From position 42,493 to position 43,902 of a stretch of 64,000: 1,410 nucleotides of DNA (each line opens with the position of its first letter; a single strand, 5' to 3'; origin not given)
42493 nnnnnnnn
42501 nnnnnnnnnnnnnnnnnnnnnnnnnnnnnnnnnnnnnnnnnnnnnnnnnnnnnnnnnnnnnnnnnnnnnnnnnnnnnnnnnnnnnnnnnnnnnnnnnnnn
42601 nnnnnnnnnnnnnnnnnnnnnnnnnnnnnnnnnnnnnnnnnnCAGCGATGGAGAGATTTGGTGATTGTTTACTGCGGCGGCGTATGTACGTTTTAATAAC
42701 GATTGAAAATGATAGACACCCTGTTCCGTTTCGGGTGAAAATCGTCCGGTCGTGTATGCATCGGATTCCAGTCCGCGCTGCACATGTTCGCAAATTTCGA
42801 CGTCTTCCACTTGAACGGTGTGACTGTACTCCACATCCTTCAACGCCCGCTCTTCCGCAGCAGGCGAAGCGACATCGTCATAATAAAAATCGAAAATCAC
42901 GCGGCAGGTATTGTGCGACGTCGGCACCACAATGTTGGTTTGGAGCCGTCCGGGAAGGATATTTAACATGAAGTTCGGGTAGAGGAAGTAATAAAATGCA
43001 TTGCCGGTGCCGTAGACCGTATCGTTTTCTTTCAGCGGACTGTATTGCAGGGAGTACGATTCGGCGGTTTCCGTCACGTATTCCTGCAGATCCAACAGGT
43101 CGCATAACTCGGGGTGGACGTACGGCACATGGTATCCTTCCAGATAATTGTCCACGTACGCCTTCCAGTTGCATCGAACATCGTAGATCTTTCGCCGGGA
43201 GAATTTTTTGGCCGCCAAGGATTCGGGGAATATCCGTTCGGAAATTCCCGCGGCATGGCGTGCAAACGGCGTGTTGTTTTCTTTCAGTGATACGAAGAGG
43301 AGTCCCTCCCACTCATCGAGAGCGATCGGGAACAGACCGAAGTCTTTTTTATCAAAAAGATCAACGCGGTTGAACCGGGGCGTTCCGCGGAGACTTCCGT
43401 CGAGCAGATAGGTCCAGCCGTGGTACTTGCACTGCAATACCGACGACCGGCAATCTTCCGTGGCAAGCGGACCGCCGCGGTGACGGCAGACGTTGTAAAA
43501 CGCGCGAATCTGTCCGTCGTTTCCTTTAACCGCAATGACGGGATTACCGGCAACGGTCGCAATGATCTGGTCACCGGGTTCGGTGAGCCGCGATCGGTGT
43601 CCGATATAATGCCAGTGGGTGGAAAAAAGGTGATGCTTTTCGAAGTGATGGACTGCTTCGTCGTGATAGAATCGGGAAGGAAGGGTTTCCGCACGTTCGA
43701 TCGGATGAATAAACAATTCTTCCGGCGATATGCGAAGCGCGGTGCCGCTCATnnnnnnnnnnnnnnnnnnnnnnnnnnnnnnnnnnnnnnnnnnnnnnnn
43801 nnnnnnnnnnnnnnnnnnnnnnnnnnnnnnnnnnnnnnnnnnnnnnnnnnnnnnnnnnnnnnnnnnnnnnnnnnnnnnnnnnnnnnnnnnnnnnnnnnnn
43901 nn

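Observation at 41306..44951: Overlapping three-gene operon: TerB/TPR protein with Asp->Glu pseudo-receiver, Rieske oxygenase, APC permease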

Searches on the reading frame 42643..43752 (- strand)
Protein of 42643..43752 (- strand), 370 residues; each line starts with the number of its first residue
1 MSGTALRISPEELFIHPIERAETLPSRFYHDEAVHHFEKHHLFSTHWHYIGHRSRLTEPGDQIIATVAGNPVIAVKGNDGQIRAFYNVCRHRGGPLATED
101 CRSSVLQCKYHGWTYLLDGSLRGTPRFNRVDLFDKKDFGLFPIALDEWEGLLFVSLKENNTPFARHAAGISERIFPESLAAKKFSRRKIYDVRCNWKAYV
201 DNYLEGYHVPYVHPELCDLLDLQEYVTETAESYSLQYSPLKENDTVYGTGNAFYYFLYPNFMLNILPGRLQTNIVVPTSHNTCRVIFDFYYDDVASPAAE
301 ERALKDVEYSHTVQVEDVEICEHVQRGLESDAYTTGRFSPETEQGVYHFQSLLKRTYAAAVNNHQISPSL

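Call 7: search_protein_families(library=pfam, proteins=[window:42643-43752:-], max_evalue=0.1)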
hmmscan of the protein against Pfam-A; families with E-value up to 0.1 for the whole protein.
window:42643-43752:- (370 aa): 3 families
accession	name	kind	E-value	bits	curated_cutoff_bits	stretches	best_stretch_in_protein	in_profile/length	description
PF00848.25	Ring_hydroxyl_A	-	1.3e-37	130.2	24.9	1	186-357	8-206/208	Ring hydroxylating alpha subunit (catalytic domain)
PF00355.32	Rieske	-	1.1e-16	60.9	20.3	1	46-131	1-85/88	Rieske [2Fe-2S] domain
PF19112.6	VanA_C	-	2.7e-05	24.8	23.5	1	192-219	1-28/193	Vanillate O-demethylase oxygenase C-terminal domain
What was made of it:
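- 42640..43752 (-): Gene for a 370-aa group Va-like (CntA/CMO-like) Rieske non-heme-iron monooxygenase. Pfam Rieske plus Ring_hydroxyl_A (call 7).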

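Call 8: search_protein_families(library=ncbifam, proteins=[window:42643-43752:-], max_evalue=0.1)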
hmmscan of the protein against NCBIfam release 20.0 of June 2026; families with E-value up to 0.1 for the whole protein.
window:42643-43752:- (370 aa): 8 families
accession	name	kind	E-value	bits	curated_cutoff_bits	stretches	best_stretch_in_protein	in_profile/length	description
NF058607.1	GlBtMonoOxGbcA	equivalog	4.2e-43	147.3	670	2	21-225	30-232/420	glycine betaine monooxygenase oxygenase subunit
NF042946.1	3PPDioc_HcaE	equivalog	3.1e-22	79.2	830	1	25-221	17-222/450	3-phenylpropionate/cinnamic acid dioxygenase subunit alpha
NF041684.1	ant_diox_AndAc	equivalog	1.1e-21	77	750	1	17-213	16-222/418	anthranilate 1,2-dioxygenase large subunit AndAc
TIGR03228.1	anthran_1_2_A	equivalog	1.4e-19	70.2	671.9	1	32-246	24-248/438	anthranilate 1,2-dioxygenase large subunit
TIGR03229.1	benzo_1_2_benA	equivalog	6.3e-19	68.2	780.95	1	28-214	20-216/433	benzoate 1,2-dioxygenase large subunit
NF052579.1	BetMthstMoxSdmAMthl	equivalog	4.1e-05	22.7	600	1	47-115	18-85/351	4beta-methylsterol monooxygenase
TIGR02694.1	arsenite_ox_S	equivalog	0.021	14.7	95.65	1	67-111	36-79/129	arsenate reductase (azurin) small subunit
NF041683.1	ant_diox_AndAb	equivalog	0.022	14.9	150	1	46-113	1-67/100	anthranilate 1,2-dioxygenase ferredoxin subunit AndAb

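Call 9: search_solved_structures(query=window:42643-43752:-, max_evalue=0.001, show_alignments=2)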
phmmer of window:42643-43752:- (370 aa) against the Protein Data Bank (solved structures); distinct sequences matched with E-value up to 0.001: 45.
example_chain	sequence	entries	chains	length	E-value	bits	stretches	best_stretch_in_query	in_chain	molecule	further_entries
6y9c_A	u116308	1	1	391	4.8e-51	177.1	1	7-352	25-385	Carnitine monooxygenase oxygenase subunit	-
6y8j_A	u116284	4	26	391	6.8e-51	176.6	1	7-352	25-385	Carnitine monooxygenase oxygenase subunit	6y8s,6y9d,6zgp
3vca_A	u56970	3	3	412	6.5e-30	107.5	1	24-224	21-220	Ring-hydroxylating dioxygenase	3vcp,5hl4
4qup_A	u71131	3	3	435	8.1e-30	107.2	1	24-224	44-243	Monoxygenase; demethylase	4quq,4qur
3n0q_A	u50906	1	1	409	6.8e-27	97.6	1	22-220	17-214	Putative aromatic-ring hydroxylating dioxygenase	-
9jp5_A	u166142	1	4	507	2.9e-23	85.6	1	22-219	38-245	Phthalate 3,4-dioxygenase alpha subunit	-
9o71_A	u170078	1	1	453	4.5e-23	85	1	26-213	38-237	Phenylpropionate dioxygenase-like ring-hydroxylating dioxygenase large terminal subunit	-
7yls_B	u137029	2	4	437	8.4e-23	84.1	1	26-213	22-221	Rieske (2Fe-2S) domain protein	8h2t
2b1x_A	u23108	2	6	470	8.4e-23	84.1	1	15-219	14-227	naphthalene dioxygenase large subunit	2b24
2bmo_A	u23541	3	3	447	9.1e-23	84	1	29-268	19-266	OXYGENASE-ALPHA NBDO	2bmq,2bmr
3en1_A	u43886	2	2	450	1.8e-22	83.1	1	19-266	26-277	Benzene 1,2-dioxygenase subunit alpha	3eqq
4hjl_A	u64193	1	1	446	3.2e-22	82.2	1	29-214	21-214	Naphthalene 1,2-dioxygenase subunit alpha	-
1eg9_A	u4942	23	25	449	3.3e-22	82.2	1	29-214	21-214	PROTEIN (NAPHTHALENE 1,2-DIOXYGENASE ALPHA SUBUNIT) | NAPHTHALENE 1,2-DIOXYGENASE | NAPHTHALENE 1,2-DIOXYGENASE ALPHA SUBUNIT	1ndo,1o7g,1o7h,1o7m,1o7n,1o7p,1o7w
2hmj_A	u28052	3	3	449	3.3e-22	82.2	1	29-214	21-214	Naphthalene 1,2-dioxygenase alpha subunit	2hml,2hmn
5xbp_A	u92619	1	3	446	4.5e-22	81.7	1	28-218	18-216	3NT oxygenase alpha subunit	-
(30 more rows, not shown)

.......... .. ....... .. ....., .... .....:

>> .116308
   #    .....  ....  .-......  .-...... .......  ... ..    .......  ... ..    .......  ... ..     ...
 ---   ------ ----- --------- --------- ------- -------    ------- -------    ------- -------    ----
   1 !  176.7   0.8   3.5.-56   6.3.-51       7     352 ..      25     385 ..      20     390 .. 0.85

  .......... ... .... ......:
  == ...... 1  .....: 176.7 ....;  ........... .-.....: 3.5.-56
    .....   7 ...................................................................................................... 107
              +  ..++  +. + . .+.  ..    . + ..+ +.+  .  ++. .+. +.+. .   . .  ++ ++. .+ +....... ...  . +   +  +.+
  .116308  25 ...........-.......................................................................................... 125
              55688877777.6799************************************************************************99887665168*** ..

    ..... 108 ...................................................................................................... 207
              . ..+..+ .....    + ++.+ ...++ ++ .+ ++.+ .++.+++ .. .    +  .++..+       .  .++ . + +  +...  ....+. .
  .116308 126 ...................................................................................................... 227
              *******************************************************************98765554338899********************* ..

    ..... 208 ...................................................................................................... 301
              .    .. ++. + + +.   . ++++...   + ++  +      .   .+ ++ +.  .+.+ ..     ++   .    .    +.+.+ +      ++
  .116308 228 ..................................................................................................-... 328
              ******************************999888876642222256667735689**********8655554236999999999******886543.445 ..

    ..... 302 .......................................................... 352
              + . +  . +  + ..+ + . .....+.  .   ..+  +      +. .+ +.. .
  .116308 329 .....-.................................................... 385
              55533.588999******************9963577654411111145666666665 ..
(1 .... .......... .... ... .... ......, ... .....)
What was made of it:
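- Closest known: Glycine betaine monooxygenase GbcA/BmoA and stachydrine demethylase Stc2. Same: They produce the GbcA NCBIfam hit and the PDB hits 3vca and 4qup (calls 8, 9).
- The match to CntA is E 5e-51 (call 9).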

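Call 21: find_homologous_proteins(query=window:42643-43752:-)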
Query window:42643-43752:- (370 aa): 7347 proteins with E <= 0.001 among 8000 candidates; the best 120 are listed.
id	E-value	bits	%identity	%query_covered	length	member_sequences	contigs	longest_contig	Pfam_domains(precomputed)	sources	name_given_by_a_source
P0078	5.8e-258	873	100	100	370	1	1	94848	PF00355.33,PF00848.26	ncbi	-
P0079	1.6e-186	638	74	98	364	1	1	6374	PF00355.33,PF00848.26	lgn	-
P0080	8.1e-184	629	73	97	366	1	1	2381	PF00355.33,PF00848.26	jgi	jgi:choline monooxygenase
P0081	9.9e-183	625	74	95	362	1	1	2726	PF00355.33,PF00848.26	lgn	-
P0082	1.3e-181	622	71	98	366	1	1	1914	PF00355.33,PF00848.26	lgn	-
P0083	3.4e-180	617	71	96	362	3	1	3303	PF00355.33,PF00848.26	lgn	-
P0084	2.6e-174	598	70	97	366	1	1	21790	PF00355.33,PF00848.26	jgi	jgi:choline monooxygenase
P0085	1.1e-172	592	69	95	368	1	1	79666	PF00355.33,PF00848.26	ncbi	ncbi:MAG: aromatic ring-hydroxylating dioxygenase subunit alpha [Bacteroidota bacterium]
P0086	6.3e-171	587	69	95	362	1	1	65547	PF00355.33,PF00848.26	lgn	-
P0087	5.3e-168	577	67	96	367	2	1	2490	PF00355.33,PF00848.26,PF19112.7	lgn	-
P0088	9.0e-167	573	67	96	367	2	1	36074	PF00355.33,PF00848.26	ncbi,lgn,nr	ncbi:MAG: Rieske 2Fe-2S domain-containing protein [Ignavibacteriales bacterium]|nr:Rieske 2Fe-2S dom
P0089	7.4e-164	563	64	96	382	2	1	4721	PF00355.33,PF00848.26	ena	-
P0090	2.5e-162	558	64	96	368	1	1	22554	PF00355.33,PF00848.26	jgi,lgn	jgi:choline monooxygenase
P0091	3.3e-157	541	63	96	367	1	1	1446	PF00355.33,PF00848.26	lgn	-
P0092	3.9e-156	538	63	97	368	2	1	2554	PF00355.33,PF00848.26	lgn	-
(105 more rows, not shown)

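Call 27: find_related_loci(query=window:42643-43752:-, collection=metagenome_contigs, flank=6000)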
Query window:42643-43752:- (370 aa) in metagenome_contigs; peptide patterns used: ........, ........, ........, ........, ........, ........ (x = any residue, [..] = any of these).
496 stretches matched a pattern; 422 encode a relative of the query (tblastn E <= 1e-3); the best 80 are kept; 80 distinct loci.
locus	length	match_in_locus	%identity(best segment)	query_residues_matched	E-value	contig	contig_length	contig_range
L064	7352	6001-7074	64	4-360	2e-158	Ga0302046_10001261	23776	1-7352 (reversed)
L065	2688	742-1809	60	8-361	2e-164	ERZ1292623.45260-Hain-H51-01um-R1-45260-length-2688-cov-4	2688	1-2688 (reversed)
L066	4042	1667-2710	64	12-357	2e-159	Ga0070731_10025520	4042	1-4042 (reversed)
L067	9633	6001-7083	62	8-365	4e-154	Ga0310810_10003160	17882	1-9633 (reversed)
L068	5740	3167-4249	62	8-365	2e-155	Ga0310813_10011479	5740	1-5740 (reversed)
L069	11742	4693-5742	62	11-357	1e-153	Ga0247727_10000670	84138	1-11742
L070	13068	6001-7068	61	8-361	5e-153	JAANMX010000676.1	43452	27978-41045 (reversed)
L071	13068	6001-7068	62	8-361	6e-153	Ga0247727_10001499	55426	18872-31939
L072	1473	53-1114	60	8-361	1e-166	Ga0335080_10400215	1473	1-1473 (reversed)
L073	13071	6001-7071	61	8-362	2e-151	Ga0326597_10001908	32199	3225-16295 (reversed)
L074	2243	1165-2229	61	8-360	4e-162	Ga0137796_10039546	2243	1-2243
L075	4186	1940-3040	60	4-357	3e-153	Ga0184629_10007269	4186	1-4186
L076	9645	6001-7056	60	8-359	6e-149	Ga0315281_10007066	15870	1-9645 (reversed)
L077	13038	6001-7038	61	17-360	4e-148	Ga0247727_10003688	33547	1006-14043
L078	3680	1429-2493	61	8-361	2e-152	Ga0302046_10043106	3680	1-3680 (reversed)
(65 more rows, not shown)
